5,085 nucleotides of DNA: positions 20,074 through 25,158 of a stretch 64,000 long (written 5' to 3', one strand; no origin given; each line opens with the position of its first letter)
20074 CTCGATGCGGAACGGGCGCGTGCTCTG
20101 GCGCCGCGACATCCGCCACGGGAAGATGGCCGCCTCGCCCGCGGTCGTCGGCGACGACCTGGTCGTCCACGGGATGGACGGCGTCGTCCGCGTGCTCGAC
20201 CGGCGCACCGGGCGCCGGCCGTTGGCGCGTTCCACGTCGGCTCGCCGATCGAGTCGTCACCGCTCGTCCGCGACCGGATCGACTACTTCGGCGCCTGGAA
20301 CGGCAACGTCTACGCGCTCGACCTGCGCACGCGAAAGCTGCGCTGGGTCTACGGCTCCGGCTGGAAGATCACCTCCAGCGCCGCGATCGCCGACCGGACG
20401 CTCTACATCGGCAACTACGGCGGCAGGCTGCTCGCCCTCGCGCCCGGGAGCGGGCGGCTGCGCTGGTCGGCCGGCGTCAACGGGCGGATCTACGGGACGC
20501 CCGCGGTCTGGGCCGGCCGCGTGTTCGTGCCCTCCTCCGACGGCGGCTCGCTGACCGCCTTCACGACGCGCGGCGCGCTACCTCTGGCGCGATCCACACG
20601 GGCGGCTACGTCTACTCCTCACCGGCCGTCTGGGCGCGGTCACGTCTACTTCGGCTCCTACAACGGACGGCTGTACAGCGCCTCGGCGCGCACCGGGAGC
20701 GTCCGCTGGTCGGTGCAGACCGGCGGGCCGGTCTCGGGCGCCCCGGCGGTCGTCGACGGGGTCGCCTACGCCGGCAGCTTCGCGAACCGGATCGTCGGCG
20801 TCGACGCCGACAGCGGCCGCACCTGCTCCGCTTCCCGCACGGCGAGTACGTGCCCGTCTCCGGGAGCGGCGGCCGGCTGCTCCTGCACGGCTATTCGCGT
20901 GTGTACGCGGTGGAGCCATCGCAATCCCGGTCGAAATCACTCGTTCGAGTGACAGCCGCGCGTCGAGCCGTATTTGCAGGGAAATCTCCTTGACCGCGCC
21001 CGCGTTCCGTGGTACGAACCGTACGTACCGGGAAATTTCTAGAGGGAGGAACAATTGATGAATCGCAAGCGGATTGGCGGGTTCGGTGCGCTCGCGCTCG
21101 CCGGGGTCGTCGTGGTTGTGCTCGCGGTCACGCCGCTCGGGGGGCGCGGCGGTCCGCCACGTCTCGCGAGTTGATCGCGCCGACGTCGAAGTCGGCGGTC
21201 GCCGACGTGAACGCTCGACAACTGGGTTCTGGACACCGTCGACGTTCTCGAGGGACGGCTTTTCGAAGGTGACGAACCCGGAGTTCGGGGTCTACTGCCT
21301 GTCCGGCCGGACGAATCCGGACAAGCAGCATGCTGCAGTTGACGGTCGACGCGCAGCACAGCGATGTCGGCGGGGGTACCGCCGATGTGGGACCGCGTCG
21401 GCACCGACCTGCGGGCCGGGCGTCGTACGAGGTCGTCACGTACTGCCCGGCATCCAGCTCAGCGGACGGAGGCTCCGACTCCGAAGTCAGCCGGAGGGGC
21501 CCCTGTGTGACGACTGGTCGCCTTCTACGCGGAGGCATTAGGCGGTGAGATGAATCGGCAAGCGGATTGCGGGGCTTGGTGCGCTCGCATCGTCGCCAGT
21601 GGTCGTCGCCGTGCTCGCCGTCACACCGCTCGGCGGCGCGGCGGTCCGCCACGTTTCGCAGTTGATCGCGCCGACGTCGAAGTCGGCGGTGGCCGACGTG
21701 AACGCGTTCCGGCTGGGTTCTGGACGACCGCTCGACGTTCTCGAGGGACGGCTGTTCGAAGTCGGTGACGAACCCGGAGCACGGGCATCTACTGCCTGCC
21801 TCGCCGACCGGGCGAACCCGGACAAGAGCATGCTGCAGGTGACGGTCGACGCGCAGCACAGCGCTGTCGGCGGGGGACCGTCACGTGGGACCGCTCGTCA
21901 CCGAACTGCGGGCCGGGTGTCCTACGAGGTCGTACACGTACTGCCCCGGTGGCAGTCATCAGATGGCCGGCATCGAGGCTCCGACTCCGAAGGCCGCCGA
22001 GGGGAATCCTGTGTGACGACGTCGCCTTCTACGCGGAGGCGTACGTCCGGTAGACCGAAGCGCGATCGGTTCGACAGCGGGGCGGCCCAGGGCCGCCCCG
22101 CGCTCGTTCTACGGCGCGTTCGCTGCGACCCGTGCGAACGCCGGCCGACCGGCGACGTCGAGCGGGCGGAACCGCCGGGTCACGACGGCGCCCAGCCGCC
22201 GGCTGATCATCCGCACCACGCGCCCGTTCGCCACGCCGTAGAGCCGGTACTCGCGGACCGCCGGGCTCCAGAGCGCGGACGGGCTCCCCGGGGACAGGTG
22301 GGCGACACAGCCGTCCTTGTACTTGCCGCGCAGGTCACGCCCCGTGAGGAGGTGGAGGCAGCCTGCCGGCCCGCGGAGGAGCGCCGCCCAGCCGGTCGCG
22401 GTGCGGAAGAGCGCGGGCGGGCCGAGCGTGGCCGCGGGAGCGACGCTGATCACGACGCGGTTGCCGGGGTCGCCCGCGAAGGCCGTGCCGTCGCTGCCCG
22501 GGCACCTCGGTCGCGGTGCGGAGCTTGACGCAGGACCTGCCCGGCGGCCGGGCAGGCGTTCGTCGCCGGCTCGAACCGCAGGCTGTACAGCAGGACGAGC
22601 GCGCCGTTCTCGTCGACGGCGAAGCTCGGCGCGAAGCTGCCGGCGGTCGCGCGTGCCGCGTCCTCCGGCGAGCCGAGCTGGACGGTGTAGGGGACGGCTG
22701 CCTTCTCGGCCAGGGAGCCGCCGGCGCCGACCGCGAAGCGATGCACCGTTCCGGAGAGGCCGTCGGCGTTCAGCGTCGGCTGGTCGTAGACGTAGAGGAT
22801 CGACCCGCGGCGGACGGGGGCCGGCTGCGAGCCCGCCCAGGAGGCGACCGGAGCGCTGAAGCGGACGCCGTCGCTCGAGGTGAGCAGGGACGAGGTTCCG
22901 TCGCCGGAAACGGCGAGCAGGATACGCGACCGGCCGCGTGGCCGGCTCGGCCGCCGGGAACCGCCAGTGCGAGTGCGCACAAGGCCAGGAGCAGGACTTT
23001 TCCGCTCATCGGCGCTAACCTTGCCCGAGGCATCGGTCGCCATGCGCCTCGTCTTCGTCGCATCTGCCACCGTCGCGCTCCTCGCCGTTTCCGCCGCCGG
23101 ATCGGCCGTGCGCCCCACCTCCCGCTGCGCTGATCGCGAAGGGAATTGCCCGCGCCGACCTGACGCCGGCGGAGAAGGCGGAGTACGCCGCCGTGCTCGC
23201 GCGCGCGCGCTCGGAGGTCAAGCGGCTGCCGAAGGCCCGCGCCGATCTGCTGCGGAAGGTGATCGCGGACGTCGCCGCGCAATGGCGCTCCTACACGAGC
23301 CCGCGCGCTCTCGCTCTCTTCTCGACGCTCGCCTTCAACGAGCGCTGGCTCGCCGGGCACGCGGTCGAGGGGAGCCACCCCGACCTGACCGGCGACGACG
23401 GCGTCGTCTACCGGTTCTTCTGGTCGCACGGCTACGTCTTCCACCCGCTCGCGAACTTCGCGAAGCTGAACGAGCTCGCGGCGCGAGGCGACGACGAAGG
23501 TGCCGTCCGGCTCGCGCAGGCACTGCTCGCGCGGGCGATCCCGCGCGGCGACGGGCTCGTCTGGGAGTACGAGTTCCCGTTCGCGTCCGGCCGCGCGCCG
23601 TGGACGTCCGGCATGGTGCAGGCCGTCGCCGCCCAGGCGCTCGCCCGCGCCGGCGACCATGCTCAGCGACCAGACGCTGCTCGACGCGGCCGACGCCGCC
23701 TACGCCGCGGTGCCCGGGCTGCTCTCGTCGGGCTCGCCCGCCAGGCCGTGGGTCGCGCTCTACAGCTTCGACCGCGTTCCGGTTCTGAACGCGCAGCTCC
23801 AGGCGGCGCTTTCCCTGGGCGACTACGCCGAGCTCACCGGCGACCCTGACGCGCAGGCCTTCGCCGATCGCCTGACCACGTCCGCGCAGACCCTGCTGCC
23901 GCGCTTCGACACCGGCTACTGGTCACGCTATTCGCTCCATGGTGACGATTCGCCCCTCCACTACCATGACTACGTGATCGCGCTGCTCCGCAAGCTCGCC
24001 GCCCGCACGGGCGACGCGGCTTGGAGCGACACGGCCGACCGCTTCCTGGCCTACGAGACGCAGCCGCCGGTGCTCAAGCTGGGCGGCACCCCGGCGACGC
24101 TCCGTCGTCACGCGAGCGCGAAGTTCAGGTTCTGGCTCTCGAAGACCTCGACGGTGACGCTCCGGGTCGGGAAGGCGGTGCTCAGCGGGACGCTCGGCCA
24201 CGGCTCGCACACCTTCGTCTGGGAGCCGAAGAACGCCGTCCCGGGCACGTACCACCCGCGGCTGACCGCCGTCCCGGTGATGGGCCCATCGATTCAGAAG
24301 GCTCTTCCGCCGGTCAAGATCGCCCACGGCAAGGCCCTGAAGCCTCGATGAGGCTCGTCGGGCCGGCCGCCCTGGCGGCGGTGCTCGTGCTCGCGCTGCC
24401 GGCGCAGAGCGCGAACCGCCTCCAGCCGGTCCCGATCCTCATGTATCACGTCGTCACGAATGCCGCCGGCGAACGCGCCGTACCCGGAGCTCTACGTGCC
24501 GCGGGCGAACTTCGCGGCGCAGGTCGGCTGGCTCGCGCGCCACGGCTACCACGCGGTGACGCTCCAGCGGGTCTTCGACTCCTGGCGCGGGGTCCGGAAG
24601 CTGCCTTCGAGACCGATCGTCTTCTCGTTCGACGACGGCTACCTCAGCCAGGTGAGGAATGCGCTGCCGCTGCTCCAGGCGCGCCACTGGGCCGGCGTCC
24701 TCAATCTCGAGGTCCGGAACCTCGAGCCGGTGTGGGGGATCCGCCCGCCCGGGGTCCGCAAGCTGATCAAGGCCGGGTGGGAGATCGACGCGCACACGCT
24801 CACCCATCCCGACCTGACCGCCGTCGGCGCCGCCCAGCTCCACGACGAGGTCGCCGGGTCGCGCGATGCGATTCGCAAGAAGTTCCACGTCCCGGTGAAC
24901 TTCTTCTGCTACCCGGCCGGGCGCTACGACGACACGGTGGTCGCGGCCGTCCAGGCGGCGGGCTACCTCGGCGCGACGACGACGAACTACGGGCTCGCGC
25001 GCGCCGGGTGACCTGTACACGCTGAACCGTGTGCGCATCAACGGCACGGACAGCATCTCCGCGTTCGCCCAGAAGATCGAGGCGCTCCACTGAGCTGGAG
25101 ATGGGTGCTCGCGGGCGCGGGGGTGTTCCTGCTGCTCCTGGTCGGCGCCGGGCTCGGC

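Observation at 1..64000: Glycan super-locus with three PAPS-type sulfotransferases: predicted sulfated, heavily methylated fucose/xylose/uronate-type polysaccharide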

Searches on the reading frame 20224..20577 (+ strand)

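Call 80: search_protein_families(library=pfam, max_evalue=0.01, proteins=[window:20224-20577:+])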
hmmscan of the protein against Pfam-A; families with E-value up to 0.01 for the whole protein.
window:20224-20577:+ (118 aa): 2 families
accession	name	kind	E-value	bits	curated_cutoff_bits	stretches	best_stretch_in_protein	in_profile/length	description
PF13570.13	Beta-prop_ACSF4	-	4.2e-16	59.7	133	1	4-111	46-198/329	Beta-alanine-activating enzyme, beta-propeller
PF13360.13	PQQ_2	-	5e-13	49.7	27.6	1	26-115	2-90/233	Outer membrane protein assembly factor BamB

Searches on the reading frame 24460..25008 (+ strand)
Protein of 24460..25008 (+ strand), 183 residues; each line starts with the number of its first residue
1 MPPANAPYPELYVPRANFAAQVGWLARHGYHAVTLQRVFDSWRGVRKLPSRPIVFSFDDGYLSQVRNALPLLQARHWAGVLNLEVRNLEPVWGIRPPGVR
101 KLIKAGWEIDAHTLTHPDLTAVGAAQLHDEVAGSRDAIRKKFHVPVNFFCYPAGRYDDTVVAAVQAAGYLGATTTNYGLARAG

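Call 72: search_protein_families(library=ncbifam, max_evalue=0.00001, proteins=[window:24460-25008:+])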
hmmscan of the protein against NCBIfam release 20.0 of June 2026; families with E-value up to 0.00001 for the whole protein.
window:24460-25008:+ (183 aa): 7 families
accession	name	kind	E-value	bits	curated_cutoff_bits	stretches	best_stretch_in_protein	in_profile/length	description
TIGR03938.2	deacetyl_PgaB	equivalog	2.6e-18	65.7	321.9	1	13-83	26-96/621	poly-beta-1,6-N-acetyl-D-glucosamine N-deacetylase PgaB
NF011177.0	PRK14582.1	equivalog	4.4e-15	55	923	1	17-81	73-137/671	poly-beta-1,6-N-acetyl-D-glucosamine N-deacetylase PgaB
NF011176.0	PRK14581.1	equivalog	3.6e-10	38.6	1091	1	15-82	71-138/673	poly-beta-1,6-N-acetyl-D-glucosamine N-deacetylase PgaB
TIGR03933.1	PIA_icaB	equivalog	3.1e-09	36.7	248.35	0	14-76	36-97/245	intercellular adhesin biosynthesis polysaccharide N-deacetylase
TIGR02764.1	spore_ybaN_pdaB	equivalog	3.3e-09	36.8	237.4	1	96-169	48-121/191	polysaccharide deacetylase family sporulation protein PdaB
TIGR04243.1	nodulat_NodB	equivalog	2.8e-07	30.2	240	1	96-168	44-117/197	chitooligosaccharide deacetylase NodB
TIGR02873.1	spore_ylxY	hypoth_equivalog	1.9e-06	27.3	391.5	1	99-164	130-195/268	probable sporulation protein, polysaccharide deacetylase family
